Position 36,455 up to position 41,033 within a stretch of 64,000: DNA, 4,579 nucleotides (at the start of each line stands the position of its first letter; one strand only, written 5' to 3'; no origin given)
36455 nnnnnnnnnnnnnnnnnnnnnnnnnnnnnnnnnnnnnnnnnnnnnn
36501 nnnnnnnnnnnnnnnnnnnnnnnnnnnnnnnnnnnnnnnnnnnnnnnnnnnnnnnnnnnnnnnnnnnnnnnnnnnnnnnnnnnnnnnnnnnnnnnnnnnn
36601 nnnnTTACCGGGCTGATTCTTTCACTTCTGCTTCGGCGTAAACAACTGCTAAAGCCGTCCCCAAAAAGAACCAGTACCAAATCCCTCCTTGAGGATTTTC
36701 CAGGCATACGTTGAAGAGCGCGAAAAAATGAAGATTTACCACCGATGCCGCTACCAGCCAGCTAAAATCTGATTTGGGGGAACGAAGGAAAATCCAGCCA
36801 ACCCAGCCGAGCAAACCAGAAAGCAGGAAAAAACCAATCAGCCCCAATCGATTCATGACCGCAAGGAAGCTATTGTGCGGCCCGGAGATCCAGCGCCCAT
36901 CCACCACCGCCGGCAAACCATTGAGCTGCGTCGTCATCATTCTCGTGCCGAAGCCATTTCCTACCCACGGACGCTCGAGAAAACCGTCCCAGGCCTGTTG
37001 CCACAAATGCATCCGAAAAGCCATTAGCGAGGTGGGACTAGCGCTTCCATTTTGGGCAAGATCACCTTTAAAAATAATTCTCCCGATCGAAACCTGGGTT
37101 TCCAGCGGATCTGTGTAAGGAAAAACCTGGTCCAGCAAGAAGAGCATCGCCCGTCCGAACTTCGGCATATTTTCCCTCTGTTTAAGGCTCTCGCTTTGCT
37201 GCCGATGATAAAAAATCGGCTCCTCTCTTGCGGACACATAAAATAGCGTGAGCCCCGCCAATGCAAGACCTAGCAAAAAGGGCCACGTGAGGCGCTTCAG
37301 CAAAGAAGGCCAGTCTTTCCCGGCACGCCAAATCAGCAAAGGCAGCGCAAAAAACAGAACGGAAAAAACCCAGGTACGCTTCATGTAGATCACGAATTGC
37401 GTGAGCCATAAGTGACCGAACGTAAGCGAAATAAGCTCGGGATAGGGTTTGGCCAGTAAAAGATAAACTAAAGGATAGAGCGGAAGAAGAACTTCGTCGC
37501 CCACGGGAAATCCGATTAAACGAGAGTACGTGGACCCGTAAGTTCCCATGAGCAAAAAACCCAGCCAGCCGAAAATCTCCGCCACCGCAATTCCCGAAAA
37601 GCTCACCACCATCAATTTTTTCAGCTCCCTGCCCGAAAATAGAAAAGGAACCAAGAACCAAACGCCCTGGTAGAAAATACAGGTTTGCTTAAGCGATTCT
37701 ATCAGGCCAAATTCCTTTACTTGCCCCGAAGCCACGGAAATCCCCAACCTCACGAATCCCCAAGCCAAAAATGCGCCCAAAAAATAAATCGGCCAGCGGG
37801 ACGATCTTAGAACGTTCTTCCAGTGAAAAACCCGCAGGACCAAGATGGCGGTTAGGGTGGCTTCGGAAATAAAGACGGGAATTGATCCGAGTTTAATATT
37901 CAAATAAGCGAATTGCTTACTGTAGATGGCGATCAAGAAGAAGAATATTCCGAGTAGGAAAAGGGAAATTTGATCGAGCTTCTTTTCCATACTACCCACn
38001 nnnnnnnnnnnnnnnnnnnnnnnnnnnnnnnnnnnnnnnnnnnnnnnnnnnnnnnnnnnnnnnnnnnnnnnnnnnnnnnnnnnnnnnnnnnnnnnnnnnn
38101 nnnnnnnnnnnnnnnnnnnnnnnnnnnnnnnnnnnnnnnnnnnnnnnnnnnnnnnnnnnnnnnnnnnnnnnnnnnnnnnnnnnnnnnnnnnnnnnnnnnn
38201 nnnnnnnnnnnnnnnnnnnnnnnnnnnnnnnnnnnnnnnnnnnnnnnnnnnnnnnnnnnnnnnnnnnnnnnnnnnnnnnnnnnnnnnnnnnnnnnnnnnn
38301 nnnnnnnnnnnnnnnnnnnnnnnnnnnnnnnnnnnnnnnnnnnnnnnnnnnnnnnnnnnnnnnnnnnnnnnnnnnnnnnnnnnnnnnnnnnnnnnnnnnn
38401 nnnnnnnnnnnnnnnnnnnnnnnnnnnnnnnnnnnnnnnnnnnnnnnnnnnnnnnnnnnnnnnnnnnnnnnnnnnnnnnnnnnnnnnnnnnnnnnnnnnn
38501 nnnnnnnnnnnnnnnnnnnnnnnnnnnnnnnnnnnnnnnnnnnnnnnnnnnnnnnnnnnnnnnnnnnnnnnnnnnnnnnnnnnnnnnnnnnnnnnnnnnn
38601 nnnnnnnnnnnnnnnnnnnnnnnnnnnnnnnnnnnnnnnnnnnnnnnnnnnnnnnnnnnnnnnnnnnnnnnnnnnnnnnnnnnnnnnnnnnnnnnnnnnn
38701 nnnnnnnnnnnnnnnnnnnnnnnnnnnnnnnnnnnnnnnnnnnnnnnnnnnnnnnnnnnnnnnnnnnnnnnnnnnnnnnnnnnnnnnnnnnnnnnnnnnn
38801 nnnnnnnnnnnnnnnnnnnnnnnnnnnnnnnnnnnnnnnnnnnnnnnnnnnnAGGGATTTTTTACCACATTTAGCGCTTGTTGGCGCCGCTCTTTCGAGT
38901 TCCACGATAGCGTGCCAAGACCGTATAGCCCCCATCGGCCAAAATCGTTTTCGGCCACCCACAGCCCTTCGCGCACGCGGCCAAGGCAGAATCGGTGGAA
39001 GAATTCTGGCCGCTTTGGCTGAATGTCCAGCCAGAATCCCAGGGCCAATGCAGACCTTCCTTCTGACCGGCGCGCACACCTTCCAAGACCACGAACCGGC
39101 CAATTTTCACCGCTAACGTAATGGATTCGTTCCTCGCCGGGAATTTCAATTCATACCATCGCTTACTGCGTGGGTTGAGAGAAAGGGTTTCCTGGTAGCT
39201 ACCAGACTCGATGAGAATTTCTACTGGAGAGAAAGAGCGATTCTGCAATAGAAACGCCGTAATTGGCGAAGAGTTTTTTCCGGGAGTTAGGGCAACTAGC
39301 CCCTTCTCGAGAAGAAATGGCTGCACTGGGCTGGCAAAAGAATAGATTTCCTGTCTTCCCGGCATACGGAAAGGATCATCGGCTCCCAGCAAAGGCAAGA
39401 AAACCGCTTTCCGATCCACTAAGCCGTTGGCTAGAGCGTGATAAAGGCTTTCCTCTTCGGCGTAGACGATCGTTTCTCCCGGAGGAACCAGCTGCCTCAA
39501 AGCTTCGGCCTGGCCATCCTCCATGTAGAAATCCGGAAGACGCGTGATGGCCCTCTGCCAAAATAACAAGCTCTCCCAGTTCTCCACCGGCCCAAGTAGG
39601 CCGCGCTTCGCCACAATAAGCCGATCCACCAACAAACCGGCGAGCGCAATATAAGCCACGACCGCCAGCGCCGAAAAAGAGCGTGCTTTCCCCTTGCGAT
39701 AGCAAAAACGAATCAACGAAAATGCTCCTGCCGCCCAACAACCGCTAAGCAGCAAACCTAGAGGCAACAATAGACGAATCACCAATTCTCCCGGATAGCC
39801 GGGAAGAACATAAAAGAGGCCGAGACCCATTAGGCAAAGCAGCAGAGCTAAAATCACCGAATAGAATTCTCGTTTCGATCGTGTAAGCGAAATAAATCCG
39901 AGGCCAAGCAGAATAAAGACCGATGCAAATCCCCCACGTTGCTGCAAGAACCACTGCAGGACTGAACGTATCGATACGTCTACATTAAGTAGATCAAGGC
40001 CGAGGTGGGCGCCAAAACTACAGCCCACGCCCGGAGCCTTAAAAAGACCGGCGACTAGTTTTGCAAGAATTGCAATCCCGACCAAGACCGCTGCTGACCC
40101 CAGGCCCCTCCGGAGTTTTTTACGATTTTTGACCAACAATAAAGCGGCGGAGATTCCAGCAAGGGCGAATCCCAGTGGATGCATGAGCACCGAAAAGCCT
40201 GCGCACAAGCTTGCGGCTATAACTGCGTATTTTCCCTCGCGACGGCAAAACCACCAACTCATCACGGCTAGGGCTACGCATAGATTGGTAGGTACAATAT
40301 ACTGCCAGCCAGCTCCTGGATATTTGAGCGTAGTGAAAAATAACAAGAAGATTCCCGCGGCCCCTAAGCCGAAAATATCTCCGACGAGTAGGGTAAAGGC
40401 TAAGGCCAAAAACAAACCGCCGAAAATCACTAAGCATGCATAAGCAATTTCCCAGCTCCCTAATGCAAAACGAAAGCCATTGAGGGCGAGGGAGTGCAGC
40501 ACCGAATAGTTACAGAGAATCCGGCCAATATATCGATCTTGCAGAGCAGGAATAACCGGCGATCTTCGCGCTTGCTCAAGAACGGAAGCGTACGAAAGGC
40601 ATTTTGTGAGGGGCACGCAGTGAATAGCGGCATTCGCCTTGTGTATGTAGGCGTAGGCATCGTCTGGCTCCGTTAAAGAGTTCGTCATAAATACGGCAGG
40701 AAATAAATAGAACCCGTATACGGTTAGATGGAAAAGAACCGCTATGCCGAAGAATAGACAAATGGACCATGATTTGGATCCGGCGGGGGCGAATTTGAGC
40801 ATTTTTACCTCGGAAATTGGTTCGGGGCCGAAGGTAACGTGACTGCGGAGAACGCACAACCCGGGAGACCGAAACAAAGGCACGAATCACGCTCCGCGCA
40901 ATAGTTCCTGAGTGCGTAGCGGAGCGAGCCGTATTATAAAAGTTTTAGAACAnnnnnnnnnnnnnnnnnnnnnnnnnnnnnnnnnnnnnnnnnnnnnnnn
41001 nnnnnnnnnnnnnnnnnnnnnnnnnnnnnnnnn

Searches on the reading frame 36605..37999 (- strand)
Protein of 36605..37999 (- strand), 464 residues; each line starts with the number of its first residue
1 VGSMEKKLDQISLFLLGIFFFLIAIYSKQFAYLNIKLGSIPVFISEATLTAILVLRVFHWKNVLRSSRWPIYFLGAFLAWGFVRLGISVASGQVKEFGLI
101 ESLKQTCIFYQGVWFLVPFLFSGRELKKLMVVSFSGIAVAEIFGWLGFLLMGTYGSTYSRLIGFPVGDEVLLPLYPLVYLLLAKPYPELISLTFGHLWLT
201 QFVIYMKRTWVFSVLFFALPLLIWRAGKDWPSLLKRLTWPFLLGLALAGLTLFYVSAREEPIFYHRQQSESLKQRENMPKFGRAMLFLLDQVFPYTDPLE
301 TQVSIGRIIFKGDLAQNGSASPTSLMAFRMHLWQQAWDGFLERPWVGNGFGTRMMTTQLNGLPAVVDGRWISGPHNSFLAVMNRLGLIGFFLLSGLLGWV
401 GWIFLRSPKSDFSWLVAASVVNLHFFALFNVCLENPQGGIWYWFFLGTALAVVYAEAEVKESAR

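Call 5: search_protein_families(library=pfam, proteins=[window:36605-37999:-], max_evalue=0.01)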
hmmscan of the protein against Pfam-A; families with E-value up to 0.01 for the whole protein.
window:36605-37999:- (464 aa): 1 family
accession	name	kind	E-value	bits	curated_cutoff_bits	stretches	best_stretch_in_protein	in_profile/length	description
PF04932.20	Wzy_C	-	1.2e-12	48.3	31.7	1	206-393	14-148/149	O-Antigen ligase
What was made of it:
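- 36605..37999 (-): Wzy_C-family protein (O-antigen ligase, polymerase or O-oligosaccharyltransferase family). It is convergent with 35581-36714 and overlaps it by 110 nt. Call 5 (PF04932, E 1e-12).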

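Call 6: search_protein_families(library=ncbifam, proteins=[window:36605-37999:-], max_evalue=0.01)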
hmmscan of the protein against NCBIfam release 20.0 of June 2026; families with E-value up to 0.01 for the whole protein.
window:36605-37999:- (464 aa): 0 families

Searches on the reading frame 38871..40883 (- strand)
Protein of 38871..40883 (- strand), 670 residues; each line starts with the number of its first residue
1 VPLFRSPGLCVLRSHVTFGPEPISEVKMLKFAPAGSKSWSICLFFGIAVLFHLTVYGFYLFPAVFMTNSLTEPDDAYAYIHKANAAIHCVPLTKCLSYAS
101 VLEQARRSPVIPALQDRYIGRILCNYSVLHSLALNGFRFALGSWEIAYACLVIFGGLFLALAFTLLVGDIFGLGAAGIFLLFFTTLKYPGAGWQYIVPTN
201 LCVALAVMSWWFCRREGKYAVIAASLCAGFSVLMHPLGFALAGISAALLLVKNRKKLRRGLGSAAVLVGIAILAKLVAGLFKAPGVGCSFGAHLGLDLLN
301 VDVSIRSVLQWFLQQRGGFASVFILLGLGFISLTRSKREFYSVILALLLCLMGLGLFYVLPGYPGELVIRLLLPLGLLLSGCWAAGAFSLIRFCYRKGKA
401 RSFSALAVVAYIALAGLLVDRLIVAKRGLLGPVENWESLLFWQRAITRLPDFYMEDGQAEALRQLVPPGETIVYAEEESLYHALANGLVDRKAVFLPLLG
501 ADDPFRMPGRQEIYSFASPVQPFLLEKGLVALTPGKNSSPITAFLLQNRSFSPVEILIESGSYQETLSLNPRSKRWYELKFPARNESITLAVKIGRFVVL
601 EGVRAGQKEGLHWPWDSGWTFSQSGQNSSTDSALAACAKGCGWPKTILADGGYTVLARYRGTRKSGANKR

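Call 5: search_protein_families(library=pfam, proteins=[window:38871-40883:-], max_evalue=0.01)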
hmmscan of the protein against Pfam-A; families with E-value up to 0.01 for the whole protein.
window:38871-40883:- (670 aa): 0 families

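Call 6: search_protein_families(library=ncbifam, proteins=[window:38871-40883:-], max_evalue=0.01)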
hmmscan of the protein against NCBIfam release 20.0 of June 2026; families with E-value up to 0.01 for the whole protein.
window:38871-40883:- (670 aa): 0 families

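Call 11: search_protein_families(library=pfam, proteins=[window:38871-40883:-], max_evalue=10)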
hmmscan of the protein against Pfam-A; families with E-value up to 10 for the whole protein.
window:38871-40883:- (670 aa): 0 families

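Call 92: search_solved_structures(query=window:38871-40883:-, max_evalue=10)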
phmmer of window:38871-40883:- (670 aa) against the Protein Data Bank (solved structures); distinct sequences matched with E-value up to 10: 2.
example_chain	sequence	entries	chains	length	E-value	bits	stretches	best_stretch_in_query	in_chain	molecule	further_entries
8bl3_A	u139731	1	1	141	1.3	10.7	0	545-580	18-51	scIg12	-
8bl6_A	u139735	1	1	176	1.8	10.2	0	545-574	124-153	dIG14-scdim-EF62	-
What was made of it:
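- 38871..40883 (-): 670-aa unassigned polytopic protein. Its layout is TM1, then a loop carrying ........, then a TM cluster and a 240-aa soluble C-terminus. It is GT-C-like by topology only. No hits in calls 5, 6, 11, 92.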
